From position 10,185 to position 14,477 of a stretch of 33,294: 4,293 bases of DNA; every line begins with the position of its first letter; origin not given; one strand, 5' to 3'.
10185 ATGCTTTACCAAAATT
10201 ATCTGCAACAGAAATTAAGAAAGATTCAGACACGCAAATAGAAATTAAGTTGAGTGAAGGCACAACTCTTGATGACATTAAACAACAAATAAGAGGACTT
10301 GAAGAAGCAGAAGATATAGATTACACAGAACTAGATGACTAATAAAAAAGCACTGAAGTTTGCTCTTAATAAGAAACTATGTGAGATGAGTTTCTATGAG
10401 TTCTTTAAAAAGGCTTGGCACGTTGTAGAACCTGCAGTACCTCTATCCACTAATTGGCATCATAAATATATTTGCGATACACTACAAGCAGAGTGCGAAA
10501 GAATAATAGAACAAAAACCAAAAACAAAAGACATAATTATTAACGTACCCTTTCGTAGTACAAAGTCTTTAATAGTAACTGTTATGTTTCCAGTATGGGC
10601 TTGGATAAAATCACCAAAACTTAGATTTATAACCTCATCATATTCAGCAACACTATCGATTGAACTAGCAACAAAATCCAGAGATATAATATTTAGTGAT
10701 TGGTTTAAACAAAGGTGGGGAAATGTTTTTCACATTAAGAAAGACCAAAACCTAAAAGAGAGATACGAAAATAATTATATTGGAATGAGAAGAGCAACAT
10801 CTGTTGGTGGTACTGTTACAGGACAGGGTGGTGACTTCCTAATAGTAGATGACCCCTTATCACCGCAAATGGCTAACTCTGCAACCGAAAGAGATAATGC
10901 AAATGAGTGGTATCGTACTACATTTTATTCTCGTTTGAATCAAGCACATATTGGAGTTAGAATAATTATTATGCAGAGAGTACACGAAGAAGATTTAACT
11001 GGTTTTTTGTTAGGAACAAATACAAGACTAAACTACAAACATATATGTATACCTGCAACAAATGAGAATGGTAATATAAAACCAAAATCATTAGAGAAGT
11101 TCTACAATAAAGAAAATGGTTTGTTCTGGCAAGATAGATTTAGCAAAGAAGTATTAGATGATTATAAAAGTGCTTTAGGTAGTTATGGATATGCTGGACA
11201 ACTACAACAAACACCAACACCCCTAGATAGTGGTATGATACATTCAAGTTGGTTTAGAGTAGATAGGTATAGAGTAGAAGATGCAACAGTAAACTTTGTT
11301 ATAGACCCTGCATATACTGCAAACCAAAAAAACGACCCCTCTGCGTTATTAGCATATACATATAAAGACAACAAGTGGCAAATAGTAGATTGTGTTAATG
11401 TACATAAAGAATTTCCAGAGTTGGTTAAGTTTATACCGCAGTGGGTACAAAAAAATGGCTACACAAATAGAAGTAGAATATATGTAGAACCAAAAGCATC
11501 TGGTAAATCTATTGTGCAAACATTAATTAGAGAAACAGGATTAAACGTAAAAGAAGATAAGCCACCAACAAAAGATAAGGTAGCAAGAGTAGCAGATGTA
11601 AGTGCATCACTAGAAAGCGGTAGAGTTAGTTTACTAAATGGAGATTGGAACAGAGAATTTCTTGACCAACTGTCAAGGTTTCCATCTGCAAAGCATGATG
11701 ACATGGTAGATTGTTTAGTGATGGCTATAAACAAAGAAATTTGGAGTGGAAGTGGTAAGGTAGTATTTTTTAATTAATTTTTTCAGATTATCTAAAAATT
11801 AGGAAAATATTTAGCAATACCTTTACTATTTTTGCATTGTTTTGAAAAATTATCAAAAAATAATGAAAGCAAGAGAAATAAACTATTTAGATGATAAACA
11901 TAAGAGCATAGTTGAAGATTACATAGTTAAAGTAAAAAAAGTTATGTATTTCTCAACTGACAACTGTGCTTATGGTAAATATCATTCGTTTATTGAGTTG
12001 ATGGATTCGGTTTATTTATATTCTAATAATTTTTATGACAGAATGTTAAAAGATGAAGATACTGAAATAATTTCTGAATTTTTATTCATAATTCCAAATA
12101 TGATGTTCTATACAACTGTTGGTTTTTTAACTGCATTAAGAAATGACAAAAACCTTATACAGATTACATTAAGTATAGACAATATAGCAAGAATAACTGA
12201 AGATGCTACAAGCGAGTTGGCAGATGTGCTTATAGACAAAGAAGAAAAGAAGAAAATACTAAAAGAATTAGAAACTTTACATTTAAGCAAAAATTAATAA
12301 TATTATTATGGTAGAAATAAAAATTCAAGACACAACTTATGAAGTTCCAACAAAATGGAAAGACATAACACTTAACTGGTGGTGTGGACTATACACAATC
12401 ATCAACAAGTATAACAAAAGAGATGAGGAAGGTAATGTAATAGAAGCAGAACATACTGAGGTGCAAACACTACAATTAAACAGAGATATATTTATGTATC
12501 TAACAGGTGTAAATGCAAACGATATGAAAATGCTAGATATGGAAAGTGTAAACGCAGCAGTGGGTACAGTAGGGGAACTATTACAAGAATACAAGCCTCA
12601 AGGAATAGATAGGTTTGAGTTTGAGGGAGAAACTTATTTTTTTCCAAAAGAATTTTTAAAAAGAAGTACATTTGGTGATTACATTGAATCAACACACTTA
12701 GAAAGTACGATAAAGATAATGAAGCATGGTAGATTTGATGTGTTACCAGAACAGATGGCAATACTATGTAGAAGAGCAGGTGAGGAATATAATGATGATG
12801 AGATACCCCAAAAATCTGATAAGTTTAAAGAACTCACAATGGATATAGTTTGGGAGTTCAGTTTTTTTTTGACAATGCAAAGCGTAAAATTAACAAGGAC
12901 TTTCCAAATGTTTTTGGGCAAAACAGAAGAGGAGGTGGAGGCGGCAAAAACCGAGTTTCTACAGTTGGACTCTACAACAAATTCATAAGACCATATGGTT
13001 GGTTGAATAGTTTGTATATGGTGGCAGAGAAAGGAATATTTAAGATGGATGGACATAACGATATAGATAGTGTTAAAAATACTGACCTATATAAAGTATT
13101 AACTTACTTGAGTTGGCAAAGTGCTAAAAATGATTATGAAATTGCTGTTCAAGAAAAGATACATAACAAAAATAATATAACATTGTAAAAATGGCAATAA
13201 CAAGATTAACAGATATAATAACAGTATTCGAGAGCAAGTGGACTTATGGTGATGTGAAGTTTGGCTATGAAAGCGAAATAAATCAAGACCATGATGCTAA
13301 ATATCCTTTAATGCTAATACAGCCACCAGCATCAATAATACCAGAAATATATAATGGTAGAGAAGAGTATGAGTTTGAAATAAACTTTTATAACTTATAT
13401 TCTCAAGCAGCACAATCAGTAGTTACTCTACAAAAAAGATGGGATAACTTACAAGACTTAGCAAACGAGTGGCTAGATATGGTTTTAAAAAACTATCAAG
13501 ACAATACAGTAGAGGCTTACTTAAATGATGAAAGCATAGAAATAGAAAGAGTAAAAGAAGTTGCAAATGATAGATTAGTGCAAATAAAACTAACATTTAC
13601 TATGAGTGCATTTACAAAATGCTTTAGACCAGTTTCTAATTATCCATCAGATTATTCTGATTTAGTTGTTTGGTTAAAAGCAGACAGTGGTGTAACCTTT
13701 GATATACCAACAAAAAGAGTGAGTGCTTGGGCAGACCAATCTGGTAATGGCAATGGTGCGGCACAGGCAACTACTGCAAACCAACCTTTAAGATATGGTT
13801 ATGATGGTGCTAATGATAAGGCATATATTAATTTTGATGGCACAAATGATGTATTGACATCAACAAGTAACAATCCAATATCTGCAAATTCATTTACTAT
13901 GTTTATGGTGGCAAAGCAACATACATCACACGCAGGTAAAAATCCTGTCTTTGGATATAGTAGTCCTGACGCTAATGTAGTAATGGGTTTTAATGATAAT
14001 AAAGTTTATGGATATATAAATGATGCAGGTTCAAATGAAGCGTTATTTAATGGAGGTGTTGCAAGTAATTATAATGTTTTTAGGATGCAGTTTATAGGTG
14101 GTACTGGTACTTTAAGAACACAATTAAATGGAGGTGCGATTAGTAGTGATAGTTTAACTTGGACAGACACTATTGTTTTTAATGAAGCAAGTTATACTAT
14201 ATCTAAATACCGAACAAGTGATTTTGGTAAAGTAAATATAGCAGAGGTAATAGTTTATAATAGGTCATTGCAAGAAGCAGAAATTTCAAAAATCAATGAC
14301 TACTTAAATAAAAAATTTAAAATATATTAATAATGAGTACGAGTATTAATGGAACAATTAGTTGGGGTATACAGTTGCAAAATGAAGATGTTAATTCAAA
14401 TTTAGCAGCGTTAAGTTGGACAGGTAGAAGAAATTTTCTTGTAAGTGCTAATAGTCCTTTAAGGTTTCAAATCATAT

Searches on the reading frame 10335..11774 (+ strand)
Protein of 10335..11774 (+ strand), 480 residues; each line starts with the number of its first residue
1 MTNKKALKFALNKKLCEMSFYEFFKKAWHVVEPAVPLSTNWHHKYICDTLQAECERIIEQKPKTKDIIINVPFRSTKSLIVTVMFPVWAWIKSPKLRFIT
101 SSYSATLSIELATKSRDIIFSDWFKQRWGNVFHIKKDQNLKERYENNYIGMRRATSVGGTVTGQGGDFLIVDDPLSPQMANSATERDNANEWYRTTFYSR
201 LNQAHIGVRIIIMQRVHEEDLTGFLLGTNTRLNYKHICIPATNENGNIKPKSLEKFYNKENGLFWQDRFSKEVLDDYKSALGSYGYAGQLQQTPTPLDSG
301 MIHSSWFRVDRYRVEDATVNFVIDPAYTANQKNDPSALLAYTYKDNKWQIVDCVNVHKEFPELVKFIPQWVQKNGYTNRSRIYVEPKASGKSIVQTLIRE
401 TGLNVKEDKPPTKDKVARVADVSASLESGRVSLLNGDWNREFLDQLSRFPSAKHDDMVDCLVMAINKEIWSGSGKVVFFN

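Call 14: search_dna_similar(query=window:10335-11774:+, collection=phages, mode=protein, max_rows=25)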
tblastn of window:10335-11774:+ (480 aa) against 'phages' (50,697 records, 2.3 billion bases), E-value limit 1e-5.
Records with a match: 2167; places in all: 2171; records where one place covers at least 80% of the query: 1544.
Best place of each record, by identity: <60% 2167.
By first word of the organism name: Escherichia 459; Klebsiella 445; Microbacterium 230; Gordonia 142; Salmonella 99; Vibrio 95; Shigella 54; Acinetobacter 51; Bacteriophage 45; Helicobacter 39; and 82 more.
By host as written in the record: - 242; Klebsiella pneumoniae 196; Escherichia coli 129; Gordonia terrae 3612 100; Microbacterium foliorum NRRL B-24224 SEA 99; Microbacterium foliorum NRRL B-24224 88; Escherichia coli K-12 MG1655 54; Escherichia coli DSM 12242 43; and 503 more.
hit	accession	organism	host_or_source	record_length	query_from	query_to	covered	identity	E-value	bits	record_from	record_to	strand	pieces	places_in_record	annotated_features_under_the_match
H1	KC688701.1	Croceibacter phage P2559Y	Croceibacter atlanticus HTCC2559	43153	16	466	94%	45.0%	7e-109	360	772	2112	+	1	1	terminase-like family protein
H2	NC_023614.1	Croceibacter phage P2559Y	Croceibacter atlanticus HTCC2559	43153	16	466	94%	45.0%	7e-109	360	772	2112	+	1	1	terminase large subunit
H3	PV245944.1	Chryseobacterium phage MA9V-3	Chryseobacterium sp. MA9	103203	19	478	96%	39.9%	2e-100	335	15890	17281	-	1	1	hypothetical protein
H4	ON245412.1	Phage vB_RanS_PJN03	sewage water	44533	16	466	94%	40.5%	3e-95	321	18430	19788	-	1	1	terminase large subunit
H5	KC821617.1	Cellulophaga phage phi17:1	Cellulophaga baltica #17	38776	16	467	94%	37.6%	3e-67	239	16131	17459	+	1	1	phage terminase large subunit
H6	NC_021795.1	Cellulophaga phage phi17:1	Cellulophaga baltica #17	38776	16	467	94%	37.6%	3e-67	239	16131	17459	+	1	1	terminase large subunit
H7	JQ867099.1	Croceibacter phage P2559S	Croceibacter atlanticus HTCC2559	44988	16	467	94%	37.6%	1e-83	287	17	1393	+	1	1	terminase-like family protein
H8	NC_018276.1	Croceibacter phage P2559S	Croceibacter atlanticus HTCC2559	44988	16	467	94%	37.6%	1e-83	287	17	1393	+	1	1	terminase-like family protein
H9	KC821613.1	Cellulophaga phage phi12:1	Cellulophaga baltica #12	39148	16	467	94%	37.4%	5e-67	239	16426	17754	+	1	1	phage terminase large subunit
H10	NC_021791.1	Cellulophaga phage phi12:1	Cellulophaga baltica #12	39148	16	467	94%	37.4%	5e-67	239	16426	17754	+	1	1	terminase large subunit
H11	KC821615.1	Cellulophaga phage phi12:3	Cellulophaga baltica #12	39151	16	467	94%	37.4%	5e-67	239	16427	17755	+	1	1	phage terminase large subunit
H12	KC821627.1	Cellulophaga phage phi18:2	Cellulophaga baltica #18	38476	16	467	94%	37.2%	5e-67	239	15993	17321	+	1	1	phage terminase large subunit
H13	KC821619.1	Cellulophaga phage phi18:1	Cellulophaga baltica #18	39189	16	467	94%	37.2%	5e-67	239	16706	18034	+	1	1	phage terminase large subunit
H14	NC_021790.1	Cellulophaga phage phi18:1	Cellulophaga baltica #18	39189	16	467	94%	37.2%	5e-67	239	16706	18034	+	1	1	terminase large subunit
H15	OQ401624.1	Roseobacter phage CRP-902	Roseobacter sp. FZCC0083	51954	19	464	93%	36.9%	8e-71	250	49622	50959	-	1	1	terminase large subunit | terminase small subunit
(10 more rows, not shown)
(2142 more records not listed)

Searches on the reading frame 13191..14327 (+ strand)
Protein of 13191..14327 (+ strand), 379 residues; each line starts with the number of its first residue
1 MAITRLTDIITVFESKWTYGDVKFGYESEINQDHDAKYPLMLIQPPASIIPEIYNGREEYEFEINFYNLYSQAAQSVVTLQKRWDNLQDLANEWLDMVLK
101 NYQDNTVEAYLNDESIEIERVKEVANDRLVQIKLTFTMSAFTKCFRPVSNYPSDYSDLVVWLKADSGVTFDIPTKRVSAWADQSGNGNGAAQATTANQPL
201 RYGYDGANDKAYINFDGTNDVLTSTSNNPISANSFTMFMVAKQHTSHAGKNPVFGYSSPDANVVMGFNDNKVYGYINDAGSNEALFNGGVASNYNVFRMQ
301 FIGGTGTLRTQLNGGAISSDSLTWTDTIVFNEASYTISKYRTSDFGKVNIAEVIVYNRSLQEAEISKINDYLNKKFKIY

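Call 89: search_protein_families(library=phrogs, max_evalue=0.001, proteins=[window:13191-14327:+])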
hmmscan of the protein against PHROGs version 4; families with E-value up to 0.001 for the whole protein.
window:13191-14327:+ (379 aa): 2 families
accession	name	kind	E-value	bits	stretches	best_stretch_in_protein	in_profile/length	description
phrog_10356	-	head and packaging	3.2e-15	56.3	1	157-378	387-624/852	virion structural protein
phrog_11772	-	unknown function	1.5e-05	25.7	1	149-378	25-244/246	-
